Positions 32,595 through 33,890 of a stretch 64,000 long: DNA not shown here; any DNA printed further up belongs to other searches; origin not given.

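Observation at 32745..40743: Three paralogous CheF-like (DUF439-like) genes with C-terminal winged-helix-like tails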

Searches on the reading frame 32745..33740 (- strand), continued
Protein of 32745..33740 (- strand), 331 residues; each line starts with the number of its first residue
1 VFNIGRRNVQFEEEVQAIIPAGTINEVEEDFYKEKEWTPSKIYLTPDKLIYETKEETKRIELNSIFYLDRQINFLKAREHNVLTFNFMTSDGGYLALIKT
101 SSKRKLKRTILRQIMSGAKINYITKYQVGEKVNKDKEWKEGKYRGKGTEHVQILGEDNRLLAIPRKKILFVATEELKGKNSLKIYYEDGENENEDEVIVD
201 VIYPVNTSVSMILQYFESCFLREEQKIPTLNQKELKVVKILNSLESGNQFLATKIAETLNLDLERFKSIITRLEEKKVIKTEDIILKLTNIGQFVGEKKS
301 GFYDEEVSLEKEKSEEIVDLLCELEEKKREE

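Call 65: find_encoding_contigs(protein=P0025, flank=8000, max_places=2)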
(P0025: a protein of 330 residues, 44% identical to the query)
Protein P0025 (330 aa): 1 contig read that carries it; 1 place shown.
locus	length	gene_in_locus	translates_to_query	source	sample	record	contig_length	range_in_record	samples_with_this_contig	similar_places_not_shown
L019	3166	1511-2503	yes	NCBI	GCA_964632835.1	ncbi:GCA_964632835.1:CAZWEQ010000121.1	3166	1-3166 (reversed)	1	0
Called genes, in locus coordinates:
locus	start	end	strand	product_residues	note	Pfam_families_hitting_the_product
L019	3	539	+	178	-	?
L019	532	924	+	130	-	PF00072:Response_reg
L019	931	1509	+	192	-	PF01339:CheB_methylest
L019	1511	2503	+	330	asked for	-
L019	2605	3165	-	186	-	?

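Call 66: search_solved_structures(query=A7, max_evalue=1, show_alignments=1)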
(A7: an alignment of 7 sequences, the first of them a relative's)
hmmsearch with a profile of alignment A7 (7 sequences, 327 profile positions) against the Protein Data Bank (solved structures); distinct sequences matched with E-value up to 1: 17.
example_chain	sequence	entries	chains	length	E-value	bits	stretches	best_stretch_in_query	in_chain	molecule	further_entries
1i1g_A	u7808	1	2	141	0.0029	20.1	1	223-303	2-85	TRANSCRIPTIONAL REGULATOR LRPA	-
3p8c_F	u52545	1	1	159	0.025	17.1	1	199-294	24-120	Abl interactor 2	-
7usc_E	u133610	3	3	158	0.025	17.1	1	199-294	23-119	Abl interactor 2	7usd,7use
2x4h_A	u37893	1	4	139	0.054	16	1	215-286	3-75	HYPOTHETICAL PROTEIN SSO2273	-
1qgp_A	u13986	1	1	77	0.14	14.6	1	219-275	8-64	PROTEIN (DOUBLE STRANDED RNA ADENOSINE DEAMINASE)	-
4czd_B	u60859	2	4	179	0.22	13.9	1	221-286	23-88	PUTATIVE TRANSCRIPTIONAL REGULATOR, ASNC FAMILY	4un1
2l54_A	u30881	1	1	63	0.25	13.8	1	225-275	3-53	Double-stranded RNA-specific adenosine deaminase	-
4ch7_A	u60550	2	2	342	0.25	13.8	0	223-290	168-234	NIRD-LIKE PROTEIN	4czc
4n78_F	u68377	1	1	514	0.28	13.6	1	199-293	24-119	Abl interactor 2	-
2b0l_A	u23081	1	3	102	0.28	13.6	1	219-285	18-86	GTP-sensing transcriptional pleiotropic repressor codY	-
1qbj_A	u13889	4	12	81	0.29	13.5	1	224-275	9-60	PROTEIN (DOUBLE-STRANDED RNA SPECIFIC ADENOSINE DEAMINASE (ADAR1)) | Double-stranded RNA-specific adenosine deaminase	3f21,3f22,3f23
2yu3_A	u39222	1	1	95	0.32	13.4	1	219-277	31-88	DNA-directed RNA polymerase III 39 kDa polypeptide F variant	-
5zu1_A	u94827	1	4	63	0.55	12.6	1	226-275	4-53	Double-stranded RNA-specific adenosine deaminase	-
8gbd_A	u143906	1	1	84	0.57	12.6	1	224-275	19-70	Double-stranded RNA-specific adenosine deaminase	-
3irq_D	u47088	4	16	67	0.63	12.4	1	226-275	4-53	Double-stranded RNA-specific adenosine deaminase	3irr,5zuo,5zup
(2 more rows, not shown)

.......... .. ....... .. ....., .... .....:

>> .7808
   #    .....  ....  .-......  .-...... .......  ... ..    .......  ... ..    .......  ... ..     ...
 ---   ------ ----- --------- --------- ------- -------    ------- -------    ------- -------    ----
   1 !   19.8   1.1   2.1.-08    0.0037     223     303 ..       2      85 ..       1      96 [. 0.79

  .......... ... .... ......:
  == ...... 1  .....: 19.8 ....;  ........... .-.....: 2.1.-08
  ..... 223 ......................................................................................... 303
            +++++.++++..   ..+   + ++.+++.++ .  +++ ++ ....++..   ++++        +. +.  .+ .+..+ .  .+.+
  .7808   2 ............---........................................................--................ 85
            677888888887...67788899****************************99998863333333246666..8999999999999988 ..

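Call 71: find_related_loci(query=A2, collection=metagenome_contigs, flank=6000)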
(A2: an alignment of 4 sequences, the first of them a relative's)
Query A2 (331 aa) in metagenome_contigs; peptide patterns used: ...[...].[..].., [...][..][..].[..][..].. (x = any residue, [..] = any of these).
600 stretches matched a pattern, but none encodes a relative of the query by tblastn (E <= 1e-3).

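Call 72: find_encoding_contigs(protein=P0021, flank=6000, max_places=2)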
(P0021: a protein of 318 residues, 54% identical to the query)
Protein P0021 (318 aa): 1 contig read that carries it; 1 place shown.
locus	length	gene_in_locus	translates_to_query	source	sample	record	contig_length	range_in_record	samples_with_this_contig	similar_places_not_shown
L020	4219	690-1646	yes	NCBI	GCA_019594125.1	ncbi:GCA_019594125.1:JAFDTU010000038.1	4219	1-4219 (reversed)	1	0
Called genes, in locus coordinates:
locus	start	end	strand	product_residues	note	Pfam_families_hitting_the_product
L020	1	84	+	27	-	?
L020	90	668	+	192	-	PF01339:CheB_methylest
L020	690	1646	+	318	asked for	PF04283:CheF-arch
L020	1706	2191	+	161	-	PF00258:Flavodoxin_1, PF12724:Flavodoxin_5, PF03358:FMN_red (weak)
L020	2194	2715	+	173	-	PF14512:TM1586_NiRdase (faint), PF00881:Nitroreductase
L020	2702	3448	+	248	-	PF04909:Amidohydro_2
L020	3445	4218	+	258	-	?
